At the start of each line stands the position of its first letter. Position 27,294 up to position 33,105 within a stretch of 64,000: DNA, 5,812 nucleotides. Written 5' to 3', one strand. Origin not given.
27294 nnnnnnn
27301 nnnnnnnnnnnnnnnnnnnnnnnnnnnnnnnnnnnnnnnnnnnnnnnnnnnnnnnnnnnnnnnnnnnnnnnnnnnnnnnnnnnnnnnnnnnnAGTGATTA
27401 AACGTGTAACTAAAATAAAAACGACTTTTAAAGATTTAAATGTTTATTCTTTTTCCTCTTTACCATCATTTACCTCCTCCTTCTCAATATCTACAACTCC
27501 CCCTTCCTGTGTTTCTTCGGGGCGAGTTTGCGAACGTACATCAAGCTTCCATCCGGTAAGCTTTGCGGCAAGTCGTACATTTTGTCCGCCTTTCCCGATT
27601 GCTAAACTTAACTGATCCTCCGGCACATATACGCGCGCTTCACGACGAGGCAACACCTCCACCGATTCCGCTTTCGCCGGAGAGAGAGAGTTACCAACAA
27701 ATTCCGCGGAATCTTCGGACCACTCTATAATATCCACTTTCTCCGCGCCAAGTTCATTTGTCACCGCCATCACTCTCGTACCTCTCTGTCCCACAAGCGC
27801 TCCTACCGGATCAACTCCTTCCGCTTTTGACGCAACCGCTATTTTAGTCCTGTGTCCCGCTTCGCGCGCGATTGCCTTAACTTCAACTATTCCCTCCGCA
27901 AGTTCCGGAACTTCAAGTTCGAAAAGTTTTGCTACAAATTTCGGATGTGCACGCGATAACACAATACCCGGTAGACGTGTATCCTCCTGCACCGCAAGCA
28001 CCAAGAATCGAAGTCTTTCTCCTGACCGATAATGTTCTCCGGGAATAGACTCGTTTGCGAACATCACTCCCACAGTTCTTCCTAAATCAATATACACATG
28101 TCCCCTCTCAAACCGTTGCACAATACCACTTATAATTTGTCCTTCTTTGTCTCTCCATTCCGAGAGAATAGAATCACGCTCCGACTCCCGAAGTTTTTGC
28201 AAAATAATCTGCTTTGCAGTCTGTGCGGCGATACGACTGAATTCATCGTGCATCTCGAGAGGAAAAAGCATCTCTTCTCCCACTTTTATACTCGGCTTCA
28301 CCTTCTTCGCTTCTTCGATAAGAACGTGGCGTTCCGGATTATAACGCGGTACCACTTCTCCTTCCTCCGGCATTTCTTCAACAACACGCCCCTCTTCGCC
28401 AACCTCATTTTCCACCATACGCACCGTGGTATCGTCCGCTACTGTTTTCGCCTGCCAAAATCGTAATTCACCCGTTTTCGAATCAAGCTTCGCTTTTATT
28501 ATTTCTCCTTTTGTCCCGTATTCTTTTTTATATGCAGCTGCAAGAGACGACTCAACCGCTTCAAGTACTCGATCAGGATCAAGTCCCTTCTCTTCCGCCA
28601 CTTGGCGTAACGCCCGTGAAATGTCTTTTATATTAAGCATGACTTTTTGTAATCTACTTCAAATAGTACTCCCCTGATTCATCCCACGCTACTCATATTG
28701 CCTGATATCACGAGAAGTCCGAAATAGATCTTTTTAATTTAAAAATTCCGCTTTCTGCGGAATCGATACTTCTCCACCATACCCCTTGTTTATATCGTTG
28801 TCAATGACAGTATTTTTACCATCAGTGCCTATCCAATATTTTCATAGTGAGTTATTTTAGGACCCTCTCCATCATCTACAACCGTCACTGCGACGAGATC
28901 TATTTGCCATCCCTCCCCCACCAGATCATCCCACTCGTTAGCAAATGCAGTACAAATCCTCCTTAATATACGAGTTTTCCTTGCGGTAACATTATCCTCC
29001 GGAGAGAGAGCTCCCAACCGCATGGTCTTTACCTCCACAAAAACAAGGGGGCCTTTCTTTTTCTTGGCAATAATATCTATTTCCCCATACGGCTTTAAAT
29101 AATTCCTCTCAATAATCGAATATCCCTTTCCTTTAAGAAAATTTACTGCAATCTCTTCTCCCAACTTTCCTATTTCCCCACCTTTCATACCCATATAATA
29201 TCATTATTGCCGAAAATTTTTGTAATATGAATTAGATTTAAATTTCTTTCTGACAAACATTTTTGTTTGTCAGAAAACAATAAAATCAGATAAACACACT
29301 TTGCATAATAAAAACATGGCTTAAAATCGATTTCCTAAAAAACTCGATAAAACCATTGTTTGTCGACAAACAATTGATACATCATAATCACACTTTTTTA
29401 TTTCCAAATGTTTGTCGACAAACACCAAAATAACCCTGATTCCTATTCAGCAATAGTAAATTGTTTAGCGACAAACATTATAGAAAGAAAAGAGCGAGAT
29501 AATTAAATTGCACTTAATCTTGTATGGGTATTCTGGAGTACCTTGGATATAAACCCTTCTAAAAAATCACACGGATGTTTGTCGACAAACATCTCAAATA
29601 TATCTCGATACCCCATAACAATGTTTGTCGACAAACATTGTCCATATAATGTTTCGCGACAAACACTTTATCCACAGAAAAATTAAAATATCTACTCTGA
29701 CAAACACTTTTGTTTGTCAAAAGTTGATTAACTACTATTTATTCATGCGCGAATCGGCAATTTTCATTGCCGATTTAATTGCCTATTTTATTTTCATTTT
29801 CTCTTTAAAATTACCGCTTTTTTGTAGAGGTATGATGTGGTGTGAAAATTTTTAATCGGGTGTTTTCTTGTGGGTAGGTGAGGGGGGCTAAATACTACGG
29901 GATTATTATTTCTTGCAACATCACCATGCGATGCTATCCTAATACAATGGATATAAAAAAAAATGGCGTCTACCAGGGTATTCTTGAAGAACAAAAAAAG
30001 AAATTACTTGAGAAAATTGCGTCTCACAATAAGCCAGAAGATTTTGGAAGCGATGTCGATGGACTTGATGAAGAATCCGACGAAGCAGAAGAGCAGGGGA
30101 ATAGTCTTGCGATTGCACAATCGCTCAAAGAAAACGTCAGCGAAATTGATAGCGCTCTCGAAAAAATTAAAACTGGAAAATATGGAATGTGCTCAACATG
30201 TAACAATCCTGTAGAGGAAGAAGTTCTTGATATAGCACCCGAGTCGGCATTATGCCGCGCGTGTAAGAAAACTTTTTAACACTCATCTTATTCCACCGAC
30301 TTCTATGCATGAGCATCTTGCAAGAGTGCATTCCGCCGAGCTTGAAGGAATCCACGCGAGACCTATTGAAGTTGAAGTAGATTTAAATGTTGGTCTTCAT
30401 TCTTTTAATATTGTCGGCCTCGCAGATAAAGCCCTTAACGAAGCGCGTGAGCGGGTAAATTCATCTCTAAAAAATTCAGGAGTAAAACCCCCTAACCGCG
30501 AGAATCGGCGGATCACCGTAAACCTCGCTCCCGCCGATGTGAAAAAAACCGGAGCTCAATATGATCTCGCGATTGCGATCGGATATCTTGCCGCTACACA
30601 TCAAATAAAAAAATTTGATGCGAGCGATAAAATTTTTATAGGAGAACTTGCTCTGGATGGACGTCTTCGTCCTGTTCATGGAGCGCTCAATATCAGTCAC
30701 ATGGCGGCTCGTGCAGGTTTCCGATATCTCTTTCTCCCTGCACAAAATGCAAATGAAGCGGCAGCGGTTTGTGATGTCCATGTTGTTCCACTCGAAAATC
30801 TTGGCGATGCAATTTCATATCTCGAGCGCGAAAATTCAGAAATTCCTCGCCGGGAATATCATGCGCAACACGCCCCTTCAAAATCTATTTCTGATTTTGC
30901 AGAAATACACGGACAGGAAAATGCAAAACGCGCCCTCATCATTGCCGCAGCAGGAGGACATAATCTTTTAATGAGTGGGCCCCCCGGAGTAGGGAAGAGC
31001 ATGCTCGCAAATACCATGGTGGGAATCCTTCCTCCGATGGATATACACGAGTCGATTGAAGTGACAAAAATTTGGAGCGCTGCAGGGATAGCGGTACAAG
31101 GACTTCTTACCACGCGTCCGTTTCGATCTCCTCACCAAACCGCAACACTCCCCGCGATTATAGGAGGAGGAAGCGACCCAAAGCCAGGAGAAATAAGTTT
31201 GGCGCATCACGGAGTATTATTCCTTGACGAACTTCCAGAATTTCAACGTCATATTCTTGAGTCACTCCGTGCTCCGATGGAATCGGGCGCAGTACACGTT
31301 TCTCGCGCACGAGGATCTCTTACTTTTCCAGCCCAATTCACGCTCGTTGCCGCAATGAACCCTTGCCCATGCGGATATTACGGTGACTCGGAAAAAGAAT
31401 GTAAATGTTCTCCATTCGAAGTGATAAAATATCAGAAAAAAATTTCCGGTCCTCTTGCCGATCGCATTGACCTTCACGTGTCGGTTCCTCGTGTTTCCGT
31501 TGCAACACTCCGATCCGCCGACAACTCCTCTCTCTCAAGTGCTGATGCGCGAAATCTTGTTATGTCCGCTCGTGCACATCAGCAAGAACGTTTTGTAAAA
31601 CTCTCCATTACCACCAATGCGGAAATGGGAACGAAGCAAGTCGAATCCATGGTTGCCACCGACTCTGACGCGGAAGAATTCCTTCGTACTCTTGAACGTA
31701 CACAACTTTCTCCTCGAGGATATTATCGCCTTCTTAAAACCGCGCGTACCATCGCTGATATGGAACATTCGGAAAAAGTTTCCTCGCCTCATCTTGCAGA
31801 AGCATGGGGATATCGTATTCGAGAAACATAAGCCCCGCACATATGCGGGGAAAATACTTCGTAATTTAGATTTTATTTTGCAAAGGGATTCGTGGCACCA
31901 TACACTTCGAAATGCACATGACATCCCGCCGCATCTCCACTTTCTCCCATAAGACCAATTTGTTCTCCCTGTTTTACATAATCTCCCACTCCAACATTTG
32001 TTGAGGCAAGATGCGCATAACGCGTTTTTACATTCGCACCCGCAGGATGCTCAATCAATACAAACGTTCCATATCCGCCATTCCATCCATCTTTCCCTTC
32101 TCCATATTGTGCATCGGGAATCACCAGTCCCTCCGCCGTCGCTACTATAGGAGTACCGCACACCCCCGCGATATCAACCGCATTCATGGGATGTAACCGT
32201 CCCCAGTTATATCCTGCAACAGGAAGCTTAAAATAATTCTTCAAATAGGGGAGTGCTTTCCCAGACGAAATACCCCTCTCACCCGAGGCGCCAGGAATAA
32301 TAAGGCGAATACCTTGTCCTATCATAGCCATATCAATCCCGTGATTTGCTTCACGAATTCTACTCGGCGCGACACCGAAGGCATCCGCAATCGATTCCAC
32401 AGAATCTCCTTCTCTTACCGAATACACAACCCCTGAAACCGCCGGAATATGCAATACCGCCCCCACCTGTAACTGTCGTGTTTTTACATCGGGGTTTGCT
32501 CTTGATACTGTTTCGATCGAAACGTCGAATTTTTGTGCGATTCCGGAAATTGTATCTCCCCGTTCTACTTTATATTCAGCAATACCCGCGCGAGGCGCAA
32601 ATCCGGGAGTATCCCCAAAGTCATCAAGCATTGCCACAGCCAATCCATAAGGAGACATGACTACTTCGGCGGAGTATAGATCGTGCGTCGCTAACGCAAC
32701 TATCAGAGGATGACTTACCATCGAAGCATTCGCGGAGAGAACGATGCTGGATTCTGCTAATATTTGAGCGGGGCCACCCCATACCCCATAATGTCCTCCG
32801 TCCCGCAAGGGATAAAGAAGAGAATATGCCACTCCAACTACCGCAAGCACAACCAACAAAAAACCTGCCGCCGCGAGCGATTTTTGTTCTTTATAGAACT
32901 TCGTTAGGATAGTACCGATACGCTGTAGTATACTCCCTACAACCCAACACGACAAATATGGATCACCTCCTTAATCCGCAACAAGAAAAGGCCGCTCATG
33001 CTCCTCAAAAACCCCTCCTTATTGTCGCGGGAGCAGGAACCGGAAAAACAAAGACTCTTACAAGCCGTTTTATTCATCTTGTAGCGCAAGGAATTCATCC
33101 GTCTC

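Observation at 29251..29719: Array of eight palindromic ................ sites: six convergent, flanked by two divergent copies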

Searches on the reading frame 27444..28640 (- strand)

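Call 10: search_protein_families(library=pfam, proteins=[window:27444-28640:-], max_evalue=0.01)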
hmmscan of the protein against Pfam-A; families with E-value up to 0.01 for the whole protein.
window:27444-28640:- (398 aa): 7 families
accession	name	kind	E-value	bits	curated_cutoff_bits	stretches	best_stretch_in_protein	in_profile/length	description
PF08529.16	NusA_N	-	1e-31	110.1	23.8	1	7-156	2-119/119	NusA N-terminal domain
PF13184.12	KH_5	-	1.8e-25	89.3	27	1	261-329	1-69/69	NusA-like KH domain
PF00575.29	S1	-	4.2e-05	24.3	22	1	164-222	2-67/74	S1 RNA binding domain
PF00013.35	KH_1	-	0.00017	21.7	21.5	0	336-378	3-43/66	KH domain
PF10246.15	MRP-S35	-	0.00027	21.3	25.1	1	155-223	12-80/105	Mitochondrial ribosomal protein MRP-S35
PF23095.1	KH_NusA_C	-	0.0016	18.8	34.2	1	341-367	7-33/59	Transcription termination/antitermination protein NusA, KH domain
PF07650.23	KH_2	-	0.0027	17.9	22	0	316-366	7-58/78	KH domain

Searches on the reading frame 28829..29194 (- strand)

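Call 10: search_protein_families(library=pfam, proteins=[window:28829-29194:-], max_evalue=0.01)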
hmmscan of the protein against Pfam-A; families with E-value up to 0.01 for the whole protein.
window:28829-29194:- (121 aa): 2 families
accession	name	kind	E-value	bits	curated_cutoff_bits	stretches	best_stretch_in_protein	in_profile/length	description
PF02021.23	UPF0102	-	1.3e-20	74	23.6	1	12-103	1-80/80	Uncharacterised protein family UPF0102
PF01939.22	NucS_C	-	2.2e-06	28.1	24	1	20-59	15-54/124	Endonuclease NucS C-terminal domain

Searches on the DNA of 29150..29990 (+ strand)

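Call 56: search_rna_families(source=window, start=29150, end=29990, threshold=evalue, max_evalue=5)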
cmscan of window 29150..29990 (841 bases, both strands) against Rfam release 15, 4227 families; matches with E-value up to 5: 21.
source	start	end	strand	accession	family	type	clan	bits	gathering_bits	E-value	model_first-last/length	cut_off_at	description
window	29576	29635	-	RF04273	MIR827_2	Gene; miRNA;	CL00143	26.6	67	0.038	1-89/89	no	MIR827_2 microRNA precursor family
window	29360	29421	-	RF03789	MIR5269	Gene; miRNA;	-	24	60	0.083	1-80/80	no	MIR5269 microRNA precursor family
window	29574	29639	-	RF03955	MIR2934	Gene; miRNA;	-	23.2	100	0.11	1-113/113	no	MIR2934 microRNA precursor family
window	29344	29439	-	RF03590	mir-2009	Gene; miRNA;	-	21.9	90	0.047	1-83/83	no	mir-2009 microRNA precursor family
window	29557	29661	-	RF04174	MIR4208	Gene; miRNA;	-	21.1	140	1.6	1-191/191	no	MIR4208 microRNA precursor family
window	29562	29641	+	RF02920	Fusobacteriales-1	Cis-reg;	-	21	52.1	2.6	1-113/113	no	Fusobacteriales-1 RNA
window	29239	29284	+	RF03482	mir-4774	Gene; miRNA;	-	20.4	85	0.79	1-76/76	no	mir-4774 microRNA precursor family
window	29348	29438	-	RF04056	mir-982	Gene; miRNA;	-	20.4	70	0.86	1-89/89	no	mir-982 microRNA precursor family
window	29355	29427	-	RF03642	MIR5743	Gene; miRNA;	-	19.9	111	0.7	1-81/81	no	MIR5743 microRNA precursor family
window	29571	29641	-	RF04228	MIR6140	Gene; miRNA;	-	19.6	140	0.73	1-165/165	no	MIR6140 microRNA precursor family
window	29352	29431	-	RF03692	MIR827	Gene; miRNA;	CL00143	19.4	65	0.96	1-125/125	no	MIR827 microRNA precursor family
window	29236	29285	-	RF03973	mir-5615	Gene; miRNA;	-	18.6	82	0.99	1-61/61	no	mir-5615 microRNA precursor family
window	29241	29282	-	RF04239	mir-4679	Gene; miRNA;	-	18.3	88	1.7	1-75/75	no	mir-4679 microRNA precursor family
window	29356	29423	-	RF04130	MIR7996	Gene; miRNA;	-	17.4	119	2.3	1-190/190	no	MIR7996 microRNA precursor family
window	29238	29285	+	RF03973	mir-5615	Gene; miRNA;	-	17.1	82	2.5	1-61/61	no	mir-5615 microRNA precursor family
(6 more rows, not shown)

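Call 94: search_dna_similar(query=window:29240-29730:+, collection=plasmids, mode=distant, max_rows=8, max_evalue=0.01)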
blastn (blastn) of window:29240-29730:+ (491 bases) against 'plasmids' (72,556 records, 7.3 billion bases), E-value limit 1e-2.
No match.

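Call 95: search_dna_similar(query=window:29240-29730:+, collection=phages, mode=distant, max_rows=8, max_evalue=0.01)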
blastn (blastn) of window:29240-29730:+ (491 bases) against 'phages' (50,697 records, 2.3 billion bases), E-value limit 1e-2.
No match.

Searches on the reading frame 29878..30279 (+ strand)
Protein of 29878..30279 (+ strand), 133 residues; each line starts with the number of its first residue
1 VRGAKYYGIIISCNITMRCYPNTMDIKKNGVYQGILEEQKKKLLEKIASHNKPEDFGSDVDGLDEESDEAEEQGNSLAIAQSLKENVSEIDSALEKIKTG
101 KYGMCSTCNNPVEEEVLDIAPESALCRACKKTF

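Call 10: search_protein_families(library=pfam, proteins=[window:29878-30279:+], max_evalue=0.01)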
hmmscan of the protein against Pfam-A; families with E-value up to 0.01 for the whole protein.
window:29878-30279:+ (133 aa): 1 family
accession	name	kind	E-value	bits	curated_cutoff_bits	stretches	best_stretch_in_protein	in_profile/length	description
PF01258.23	zf-dskA_traR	-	0.0059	17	24.9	1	100-131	1-32/36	Prokaryotic dksA/traR C4-type zinc finger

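Call 17: find_homologous_proteins(query=window:29947-30279:+, max_evalue=0.001)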
Query window:29947-30279:+ (110 aa): 4 proteins with E <= 0.001 among 17 candidates.
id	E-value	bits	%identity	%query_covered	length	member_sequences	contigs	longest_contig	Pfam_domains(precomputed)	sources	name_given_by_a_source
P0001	3.8e-64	231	100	100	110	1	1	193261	-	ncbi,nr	ncbi:MAG: hypothetical protein NUV53_04570 [Patescibacteria group bacterium]|nr:hypothetical protein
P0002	4.7e-44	167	72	99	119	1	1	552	-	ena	-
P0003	3.9e-24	103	54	90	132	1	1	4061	PF01258.24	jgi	jgi:RNA polymerase-binding transcription factor DksA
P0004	5.5e-21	93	58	69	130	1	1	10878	PF01258.24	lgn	-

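Call 18: find_encoding_contigs(protein=P0001, flank=10000, max_places=5)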
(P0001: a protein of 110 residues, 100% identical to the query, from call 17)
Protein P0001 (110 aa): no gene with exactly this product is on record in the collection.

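Call 19: find_encoding_contigs(protein=P0003, flank=10000, max_places=5)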
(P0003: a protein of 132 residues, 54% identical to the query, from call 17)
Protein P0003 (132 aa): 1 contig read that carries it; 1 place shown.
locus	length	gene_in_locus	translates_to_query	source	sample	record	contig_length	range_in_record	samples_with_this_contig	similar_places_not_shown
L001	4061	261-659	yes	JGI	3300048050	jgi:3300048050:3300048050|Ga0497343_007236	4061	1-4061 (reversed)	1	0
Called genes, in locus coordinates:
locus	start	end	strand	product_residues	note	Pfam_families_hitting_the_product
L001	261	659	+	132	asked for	PF01258:zf-dskA_traR (weak)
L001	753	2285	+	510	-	PF13541:ChlI, PF00493:MCM, PF00158:Sigma54_activat (weak), PF01078:Mg_chelatase, PF07728:AAA_5, PF13335:Mg_chelatase_C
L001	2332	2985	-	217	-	PF23577:LysM_RLK (faint), PF23446:LysM1_NFP_LYK (faint), PF23462:LysM3_NFP (faint), PF23473:LysM3_LYK4_5 (faint), PF01476:LysM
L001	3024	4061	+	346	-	?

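Call 20: find_encoding_contigs(protein=P0004, flank=10000, max_places=5)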
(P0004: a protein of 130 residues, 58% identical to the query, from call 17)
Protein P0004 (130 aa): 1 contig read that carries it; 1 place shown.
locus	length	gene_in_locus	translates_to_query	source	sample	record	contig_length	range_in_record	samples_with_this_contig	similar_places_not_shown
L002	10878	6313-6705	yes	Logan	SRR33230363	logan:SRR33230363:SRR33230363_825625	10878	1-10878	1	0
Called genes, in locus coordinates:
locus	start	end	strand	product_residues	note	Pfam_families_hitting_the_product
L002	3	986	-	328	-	?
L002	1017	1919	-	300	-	PF02899:Phage_int_SAM_1, PF13102:Phage_int_SAM_5 (faint), PF13495:Phage_int_SAM_4 (weak), PF00589:Phage_integrase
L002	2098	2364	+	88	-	PF00312:Ribosomal_S15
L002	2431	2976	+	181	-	PF01936:NYN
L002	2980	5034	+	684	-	PF01138:RNase_PH, PF00013:KH_1, PF00575:S1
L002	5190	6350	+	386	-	-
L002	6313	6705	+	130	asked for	PF01258:zf-dskA_traR (weak)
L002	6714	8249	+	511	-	PF00004:AAA (faint), PF13541:ChlI, PF00158:Sigma54_activat (faint), PF00493:MCM, PF01078:Mg_chelatase, PF07728:AAA_5, PF13335:Mg_chelatase_C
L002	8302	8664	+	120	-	PF05635:23S_rRNA_IVP, PF22296:bAvd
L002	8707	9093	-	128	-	PF01476:LysM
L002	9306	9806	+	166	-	PF20803:PaaX_M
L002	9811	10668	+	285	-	PF00398:RrnaAD, PF02390:Methyltransf_4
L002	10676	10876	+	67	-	?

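Call 40: find_related_loci(query=A1, collection=metagenome_contigs, flank=5000)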
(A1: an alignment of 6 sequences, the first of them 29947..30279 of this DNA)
Query A1 (110 aa) in metagenome_contigs; peptide patterns used: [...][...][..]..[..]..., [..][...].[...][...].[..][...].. (x = any residue, [..] = any of these).
600 stretches matched a pattern (row limit reached: there are more); 59 encode a relative of the query (tblastn E <= 1e-3); 59 distinct loci.
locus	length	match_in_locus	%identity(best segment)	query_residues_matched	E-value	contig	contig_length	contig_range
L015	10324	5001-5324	56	1-108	6e-35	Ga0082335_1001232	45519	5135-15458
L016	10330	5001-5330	52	1-110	6e-34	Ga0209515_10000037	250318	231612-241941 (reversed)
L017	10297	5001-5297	56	10-108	2e-33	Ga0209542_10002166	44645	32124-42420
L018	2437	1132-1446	54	1-105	9e-33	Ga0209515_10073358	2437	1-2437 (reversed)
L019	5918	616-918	56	9-108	8e-32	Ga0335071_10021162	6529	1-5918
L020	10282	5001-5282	55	13-106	3e-30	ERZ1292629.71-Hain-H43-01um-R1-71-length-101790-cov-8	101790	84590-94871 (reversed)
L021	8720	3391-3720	50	1-110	2e-30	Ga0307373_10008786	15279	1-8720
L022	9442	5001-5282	55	13-106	3e-30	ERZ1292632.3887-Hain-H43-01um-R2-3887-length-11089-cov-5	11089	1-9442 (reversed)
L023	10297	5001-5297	52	9-107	6e-29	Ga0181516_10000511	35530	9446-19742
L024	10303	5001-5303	50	9-109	1e-27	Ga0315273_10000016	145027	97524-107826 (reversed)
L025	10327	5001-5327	46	1-109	2e-27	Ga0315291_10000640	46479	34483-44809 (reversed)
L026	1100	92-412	50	6-107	2e-26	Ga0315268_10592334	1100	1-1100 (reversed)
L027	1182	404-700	53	9-107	5e-25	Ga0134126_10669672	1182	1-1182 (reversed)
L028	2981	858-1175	50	1-106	3e-24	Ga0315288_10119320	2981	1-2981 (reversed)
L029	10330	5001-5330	44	1-110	3e-24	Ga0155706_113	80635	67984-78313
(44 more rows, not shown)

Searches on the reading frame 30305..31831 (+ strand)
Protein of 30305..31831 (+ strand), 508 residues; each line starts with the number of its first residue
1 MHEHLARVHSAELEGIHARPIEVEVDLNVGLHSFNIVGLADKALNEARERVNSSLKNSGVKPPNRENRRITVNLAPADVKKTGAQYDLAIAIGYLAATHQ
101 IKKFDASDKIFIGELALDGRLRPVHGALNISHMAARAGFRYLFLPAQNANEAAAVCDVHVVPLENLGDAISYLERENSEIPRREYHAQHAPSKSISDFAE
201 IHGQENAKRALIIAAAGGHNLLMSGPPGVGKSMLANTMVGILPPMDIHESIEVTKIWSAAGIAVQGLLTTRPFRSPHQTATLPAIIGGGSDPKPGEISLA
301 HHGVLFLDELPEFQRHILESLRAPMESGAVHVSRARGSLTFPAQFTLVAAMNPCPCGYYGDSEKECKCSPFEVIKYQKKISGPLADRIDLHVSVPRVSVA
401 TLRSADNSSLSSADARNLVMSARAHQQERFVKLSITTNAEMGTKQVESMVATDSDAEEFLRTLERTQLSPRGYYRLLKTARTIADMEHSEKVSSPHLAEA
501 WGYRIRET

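Call 10: search_protein_families(library=pfam, proteins=[window:30305-31831:+], max_evalue=0.01)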
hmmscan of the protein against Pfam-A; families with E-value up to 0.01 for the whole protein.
window:30305-31831:+ (508 aa): 9 families
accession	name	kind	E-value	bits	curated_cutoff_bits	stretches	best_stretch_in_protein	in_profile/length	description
PF01078.27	Mg_chelatase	-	3e-91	304.9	20.3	1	197-400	1-205/207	Magnesium chelatase, subunit ChlI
PF13541.12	ChlI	-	2.1e-39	134.6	27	1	23-148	1-121/121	Subunit ChlI of Mg-chelatase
PF13335.12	Mg_chelatase_C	-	3.8e-23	82.3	26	1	411-504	3-94/94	Magnesium chelatase, subunit ChlI C-terminal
PF07728.20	AAA_5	-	6.3e-08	33.2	22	1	220-355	1-125/139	AAA domain (dynein-related subfamily)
PF00493.29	MCM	-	9.4e-08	31.9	23.3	1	215-362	54-181/224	MCM P-loop domain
PF00158.32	Sigma54_activat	-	6.5e-05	23.1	20.2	1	214-351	18-141/168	Sigma-54 interaction domain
PF05362.19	Lon_C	-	0.00012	22.1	21.1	1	46-155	72-179/205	Lon protease (S16) C-terminal proteolytic domain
PF05496.18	RuvB_N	-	0.00036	20.8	27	0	200-238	8-53/159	Holliday junction DNA helicase RuvB P-loop domain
PF00004.35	AAA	-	0.0074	17.2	21.2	0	221-242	1-22/131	ATPase family associated with various cellular activities (AAA)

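Call 15: find_encoding_contigs(protein=window:30305-31831:+, flank=10000, max_places=10)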
Protein window:30305-31831:+ (508 aa): no gene with exactly this product is on record in the collection.

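Call 31: find_related_loci(query=window:30305-31831:+, collection=genome_contigs, flank=6000)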
Query window:30305-31831:+ (508 aa) in genome_contigs; peptide patterns used: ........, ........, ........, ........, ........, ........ (x = any residue, [..] = any of these).
88 stretches matched a pattern; 12 encode a relative of the query (tblastn E <= 1e-3); 12 distinct loci.
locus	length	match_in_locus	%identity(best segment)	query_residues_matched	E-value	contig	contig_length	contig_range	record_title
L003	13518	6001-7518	75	1-507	0e+0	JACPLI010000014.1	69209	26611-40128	MAG: Candidatus Liptonbacteria bacterium isolate NC_groundwater_517_Ag_S-0.1um_55_12 S35_SO-1_scaffold_208053, whole gen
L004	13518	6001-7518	75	1-507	0e+0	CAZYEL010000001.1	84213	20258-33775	MAG TPA_asm: uncultured Candidatus Saccharibacteria bacterium isolate binchicken_co227_1009 genome assembly, contig: NOD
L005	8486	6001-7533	47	2-504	1e-145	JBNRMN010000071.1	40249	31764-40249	MAG: Anaerohalosphaeraceae bacterium isolate UACH.ghe k127_617099, whole genome shotgun sequence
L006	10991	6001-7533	46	2-504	1e-145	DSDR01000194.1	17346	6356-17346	MAG TPA_asm: Phycisphaerales bacterium isolate SpSt-1223 Ga0129302_1001503, whole genome shotgun sequence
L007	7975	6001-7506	47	5-504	4e-145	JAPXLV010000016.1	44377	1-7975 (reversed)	MAG: Phycisphaerae bacterium isolate binned_ad_5.28 NODE_781_length_44377_cov_2.457944, whole genome shotgun sequence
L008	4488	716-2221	46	5-504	3e-145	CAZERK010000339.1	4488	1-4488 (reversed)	MAG TPA_asm: uncultured Planctomycetaceae bacterium isolate SRP167436_co1_196 genome assembly, contig: NODE_32270_length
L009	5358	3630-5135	46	5-504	5e-143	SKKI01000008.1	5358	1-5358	MAG: Phycisphaerae bacterium isolate CSSed162cmA_150 CSSed16-2cmA-77836, whole genome shotgun sequence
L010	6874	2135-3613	44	5-504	1e-138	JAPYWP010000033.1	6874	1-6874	MAG: Candidatus Paceibacterota bacterium isolate RSWP11 scaffold_2152_c1, whole genome shotgun sequence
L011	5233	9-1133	52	133-506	1e-125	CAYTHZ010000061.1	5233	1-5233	MAG TPA_asm: uncultured Candidatus Saccharibacteria bacterium isolate SRP257756_co1_238 genome assembly, contig: NODE_14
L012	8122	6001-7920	44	5-506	2e-113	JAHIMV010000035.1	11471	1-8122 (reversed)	MAG: Patescibacteria group bacterium isolate KR13_N2.mb.83 KR13_N2.mb.83_k141_86307, whole genome shotgun sequence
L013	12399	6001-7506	47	5-504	5e-144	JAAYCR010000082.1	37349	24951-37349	MAG: Phycisphaerae bacterium isolate AS06rmzACSIP_475 685927_AS06, whole genome shotgun sequence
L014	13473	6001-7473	44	6-505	2e-119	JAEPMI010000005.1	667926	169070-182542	MAG: Deltaproteobacteria bacterium isolate HCUG1432-5 NODE_5_length_667926_cov_31.915273, whole genome shotgun sequence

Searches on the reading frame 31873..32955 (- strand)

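Call 10: search_protein_families(library=pfam, proteins=[window:31873-32955:-], max_evalue=0.01)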
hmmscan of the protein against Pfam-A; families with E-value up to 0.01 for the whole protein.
window:31873-32955:- (360 aa): 8 families
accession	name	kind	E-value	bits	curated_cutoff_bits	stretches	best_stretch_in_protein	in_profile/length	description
PF01551.29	Peptidase_M23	-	2.6e-22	79.3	28.7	1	257-356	3-92/96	Peptidase family M23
PF01476.26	LysM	-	7.4e-19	67.9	20.9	2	128-171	1-43/43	LysM domain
PF23473.1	LysM3_LYK4_5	-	6.4e-13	49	29.3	2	177-204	4-31/48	LYK4/5 LysM3 domain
PF23577.1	LysM_RLK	-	1.4e-06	28.6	27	1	178-216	3-40/44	LysM domain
PF13384.12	HTH_23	-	6e-05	23.2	24.6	0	130-152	14-36/50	Homeodomain-like domain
PF23446.1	LysM1_NFP_LYK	-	0.00011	23.4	36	0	184-221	16-54/60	NFP/LYK LysM1 domain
PF13542.12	HTH_Tnp_ISL3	-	0.00053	19.8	27.4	0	176-201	20-44/51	Helix-turn-helix domain of transposase family ISL3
PF13518.12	HTH_28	-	0.0051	17.3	25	0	124-152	4-31/52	Helix-turn-helix domain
